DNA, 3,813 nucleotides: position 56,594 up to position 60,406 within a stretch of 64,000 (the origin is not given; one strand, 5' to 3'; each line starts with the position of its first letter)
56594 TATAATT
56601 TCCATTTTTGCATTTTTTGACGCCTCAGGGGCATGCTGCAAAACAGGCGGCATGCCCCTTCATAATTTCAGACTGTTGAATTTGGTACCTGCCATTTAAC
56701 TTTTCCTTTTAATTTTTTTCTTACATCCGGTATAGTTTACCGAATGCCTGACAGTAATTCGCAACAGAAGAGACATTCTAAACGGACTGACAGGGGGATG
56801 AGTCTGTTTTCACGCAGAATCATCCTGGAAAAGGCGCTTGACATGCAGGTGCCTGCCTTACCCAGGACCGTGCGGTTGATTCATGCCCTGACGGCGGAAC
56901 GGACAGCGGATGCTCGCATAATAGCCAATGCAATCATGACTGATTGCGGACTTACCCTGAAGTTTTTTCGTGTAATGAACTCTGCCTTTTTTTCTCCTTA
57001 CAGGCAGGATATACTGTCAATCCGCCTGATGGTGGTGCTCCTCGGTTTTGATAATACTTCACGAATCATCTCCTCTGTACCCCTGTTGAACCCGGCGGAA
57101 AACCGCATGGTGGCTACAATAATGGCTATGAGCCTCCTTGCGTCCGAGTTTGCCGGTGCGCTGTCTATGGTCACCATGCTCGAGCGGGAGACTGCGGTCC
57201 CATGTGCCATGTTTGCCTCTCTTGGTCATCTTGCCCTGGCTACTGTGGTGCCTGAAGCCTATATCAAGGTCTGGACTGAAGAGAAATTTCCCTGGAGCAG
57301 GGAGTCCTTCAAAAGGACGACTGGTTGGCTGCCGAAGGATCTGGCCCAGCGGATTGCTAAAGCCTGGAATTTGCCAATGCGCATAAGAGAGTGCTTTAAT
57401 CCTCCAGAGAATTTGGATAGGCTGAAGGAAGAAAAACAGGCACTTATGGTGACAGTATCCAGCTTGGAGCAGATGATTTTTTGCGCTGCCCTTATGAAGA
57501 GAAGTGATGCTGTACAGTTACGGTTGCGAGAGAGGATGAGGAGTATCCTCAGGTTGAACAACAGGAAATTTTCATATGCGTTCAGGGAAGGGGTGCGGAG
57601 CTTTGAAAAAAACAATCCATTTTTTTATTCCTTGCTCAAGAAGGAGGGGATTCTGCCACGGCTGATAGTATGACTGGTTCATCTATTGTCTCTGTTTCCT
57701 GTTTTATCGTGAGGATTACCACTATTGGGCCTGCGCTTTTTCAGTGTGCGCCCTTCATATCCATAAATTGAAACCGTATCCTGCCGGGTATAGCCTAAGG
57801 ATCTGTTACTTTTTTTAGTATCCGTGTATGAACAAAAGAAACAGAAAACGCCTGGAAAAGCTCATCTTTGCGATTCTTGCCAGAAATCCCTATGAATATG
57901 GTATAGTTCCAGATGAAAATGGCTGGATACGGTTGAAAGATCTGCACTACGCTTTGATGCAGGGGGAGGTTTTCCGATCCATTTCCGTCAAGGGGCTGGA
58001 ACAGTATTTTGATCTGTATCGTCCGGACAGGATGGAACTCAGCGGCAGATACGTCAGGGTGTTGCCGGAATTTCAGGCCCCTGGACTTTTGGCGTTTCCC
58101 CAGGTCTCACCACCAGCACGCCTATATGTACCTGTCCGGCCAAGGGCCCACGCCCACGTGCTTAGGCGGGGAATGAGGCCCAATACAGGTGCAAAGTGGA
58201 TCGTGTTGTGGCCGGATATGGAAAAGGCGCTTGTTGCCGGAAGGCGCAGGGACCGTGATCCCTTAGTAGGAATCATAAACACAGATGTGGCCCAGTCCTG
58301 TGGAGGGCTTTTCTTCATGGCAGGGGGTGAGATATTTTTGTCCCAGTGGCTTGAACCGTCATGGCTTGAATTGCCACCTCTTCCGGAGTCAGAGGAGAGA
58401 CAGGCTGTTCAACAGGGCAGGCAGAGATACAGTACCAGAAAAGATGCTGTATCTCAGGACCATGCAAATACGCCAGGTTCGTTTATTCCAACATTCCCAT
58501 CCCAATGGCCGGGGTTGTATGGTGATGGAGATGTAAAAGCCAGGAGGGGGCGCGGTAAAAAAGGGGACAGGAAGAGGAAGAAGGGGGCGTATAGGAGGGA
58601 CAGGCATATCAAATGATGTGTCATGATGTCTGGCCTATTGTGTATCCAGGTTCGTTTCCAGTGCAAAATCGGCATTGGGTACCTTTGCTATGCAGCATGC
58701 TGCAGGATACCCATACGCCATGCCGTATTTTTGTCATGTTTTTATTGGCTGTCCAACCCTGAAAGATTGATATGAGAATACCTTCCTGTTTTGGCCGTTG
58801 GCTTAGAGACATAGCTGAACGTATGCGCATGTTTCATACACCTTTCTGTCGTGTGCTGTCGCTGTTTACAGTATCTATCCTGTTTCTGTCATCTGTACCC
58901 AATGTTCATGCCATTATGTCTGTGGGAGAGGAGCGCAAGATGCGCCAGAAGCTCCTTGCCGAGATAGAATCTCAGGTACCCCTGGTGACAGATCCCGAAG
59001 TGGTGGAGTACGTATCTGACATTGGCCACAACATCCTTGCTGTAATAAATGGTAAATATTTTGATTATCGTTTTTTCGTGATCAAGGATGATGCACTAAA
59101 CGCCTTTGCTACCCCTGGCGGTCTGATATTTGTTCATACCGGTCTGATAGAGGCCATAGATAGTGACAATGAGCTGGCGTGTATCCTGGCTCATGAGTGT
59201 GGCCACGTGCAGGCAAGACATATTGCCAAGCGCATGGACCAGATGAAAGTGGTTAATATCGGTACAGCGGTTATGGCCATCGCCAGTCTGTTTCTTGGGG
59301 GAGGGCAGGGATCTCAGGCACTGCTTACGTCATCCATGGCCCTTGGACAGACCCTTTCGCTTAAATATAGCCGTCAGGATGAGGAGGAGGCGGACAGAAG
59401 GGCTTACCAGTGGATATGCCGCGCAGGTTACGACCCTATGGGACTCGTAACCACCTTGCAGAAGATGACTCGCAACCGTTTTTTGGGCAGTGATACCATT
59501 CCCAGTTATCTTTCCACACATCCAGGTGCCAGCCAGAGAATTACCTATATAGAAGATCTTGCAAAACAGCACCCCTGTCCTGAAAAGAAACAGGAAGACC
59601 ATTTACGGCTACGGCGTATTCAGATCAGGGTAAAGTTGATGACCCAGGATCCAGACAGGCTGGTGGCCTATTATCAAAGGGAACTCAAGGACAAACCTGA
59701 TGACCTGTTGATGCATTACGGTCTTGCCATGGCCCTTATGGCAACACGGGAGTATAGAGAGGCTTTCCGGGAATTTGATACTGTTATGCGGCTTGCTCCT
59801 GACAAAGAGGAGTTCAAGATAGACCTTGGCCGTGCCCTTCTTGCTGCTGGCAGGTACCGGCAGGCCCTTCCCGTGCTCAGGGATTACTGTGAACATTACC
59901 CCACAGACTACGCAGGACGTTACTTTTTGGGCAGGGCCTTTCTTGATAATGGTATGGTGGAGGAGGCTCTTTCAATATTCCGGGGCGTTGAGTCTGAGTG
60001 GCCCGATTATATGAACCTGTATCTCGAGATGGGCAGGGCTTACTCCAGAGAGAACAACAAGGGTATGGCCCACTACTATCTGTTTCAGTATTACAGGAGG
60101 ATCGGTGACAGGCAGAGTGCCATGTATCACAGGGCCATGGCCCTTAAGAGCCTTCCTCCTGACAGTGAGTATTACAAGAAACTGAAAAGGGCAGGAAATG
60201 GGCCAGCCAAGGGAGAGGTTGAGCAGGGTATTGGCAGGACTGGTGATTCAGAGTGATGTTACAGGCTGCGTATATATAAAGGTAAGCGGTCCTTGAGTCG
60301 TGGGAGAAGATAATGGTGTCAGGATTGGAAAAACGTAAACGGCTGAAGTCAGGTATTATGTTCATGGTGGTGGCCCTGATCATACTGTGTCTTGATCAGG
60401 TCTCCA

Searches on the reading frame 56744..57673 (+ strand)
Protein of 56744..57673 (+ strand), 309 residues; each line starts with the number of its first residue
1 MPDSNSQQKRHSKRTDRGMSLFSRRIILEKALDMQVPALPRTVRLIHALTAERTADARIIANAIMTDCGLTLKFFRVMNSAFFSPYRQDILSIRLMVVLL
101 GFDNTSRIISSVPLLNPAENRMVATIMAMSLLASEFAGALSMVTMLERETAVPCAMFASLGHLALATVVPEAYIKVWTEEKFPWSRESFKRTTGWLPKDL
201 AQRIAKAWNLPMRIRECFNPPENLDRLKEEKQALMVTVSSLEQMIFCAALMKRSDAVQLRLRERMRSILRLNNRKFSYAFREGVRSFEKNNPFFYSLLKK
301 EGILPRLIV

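Call 57: search_protein_families(library=pfam, proteins=[window:56744-57673:+], max_evalue=0.00001)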
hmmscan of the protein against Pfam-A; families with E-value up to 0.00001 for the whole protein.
window:56744-57673:+ (309 aa): 1 family
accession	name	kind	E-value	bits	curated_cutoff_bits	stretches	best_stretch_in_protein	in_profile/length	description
PF08668.18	HDOD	-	4.9e-20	72.3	22.9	1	37-217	2-189/196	HDOD domain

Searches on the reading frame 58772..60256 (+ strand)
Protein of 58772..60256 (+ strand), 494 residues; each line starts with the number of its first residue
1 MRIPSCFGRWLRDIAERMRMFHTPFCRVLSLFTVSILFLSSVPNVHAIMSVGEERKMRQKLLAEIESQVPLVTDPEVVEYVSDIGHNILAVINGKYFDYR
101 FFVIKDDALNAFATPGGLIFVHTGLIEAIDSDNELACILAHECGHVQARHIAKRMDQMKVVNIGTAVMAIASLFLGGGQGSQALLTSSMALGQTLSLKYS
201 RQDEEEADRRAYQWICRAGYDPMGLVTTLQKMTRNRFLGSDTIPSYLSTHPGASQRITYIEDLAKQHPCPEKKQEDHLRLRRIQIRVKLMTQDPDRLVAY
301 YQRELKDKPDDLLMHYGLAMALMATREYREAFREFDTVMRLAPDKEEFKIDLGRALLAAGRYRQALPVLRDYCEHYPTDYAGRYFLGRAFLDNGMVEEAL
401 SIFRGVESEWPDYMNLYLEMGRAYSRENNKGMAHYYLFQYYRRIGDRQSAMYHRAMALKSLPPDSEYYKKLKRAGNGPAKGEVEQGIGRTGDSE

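Call 57: search_protein_families(library=pfam, proteins=[window:58772-60256:+], max_evalue=0.00001)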
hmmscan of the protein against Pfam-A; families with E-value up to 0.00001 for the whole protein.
window:58772-60256:+ (494 aa): 11 families
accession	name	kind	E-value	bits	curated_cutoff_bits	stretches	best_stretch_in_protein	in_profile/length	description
PF01435.24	Peptidase_M48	-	1.4e-33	116.7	20.3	1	80-262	6-184/186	Peptidase family M48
PF14559.12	TPR_19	-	3.1e-17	63.1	25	2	322-377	1-56/68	Tetratricopeptide repeat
PF13432.12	TPR_16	-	5.1e-14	52.8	32.7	1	351-412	2-63/65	Tetratricopeptide repeat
PF13428.12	TPR_14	-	8.5e-14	51.1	23.5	0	350-388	5-43/44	Tetratricopeptide repeat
PF13424.12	TPR_12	-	1.9e-07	31.6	30.1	0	314-376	5-75/77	Tetratricopeptide repeat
PF24575.1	TPR_Slam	-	2e-07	31.8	35.2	0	297-365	34-100/104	Surface lipoprotein assembly modifier, N-terminal TPR repeats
PF07719.23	TPR_2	-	2.1e-07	31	27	0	315-344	4-33/34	Tetratricopeptide repeat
PF13176.12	TPR_7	-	6.2e-07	29.4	27.9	0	352-370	5-23/36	Tetratricopeptide repeat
PF14561.12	TPR_20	-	1.3e-06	29.1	25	0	300-338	10-48/90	Tetratricopeptide repeat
PF13174.12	TPR_6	-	2.8e-06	28.1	26.3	0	352-378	6-32/33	Tetratricopeptide repeat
PF23300.3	HEAT_Nup120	-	5.3e-06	26.8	29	0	356-444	6-91/170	Nucleoporin Nup120, HEAT repeats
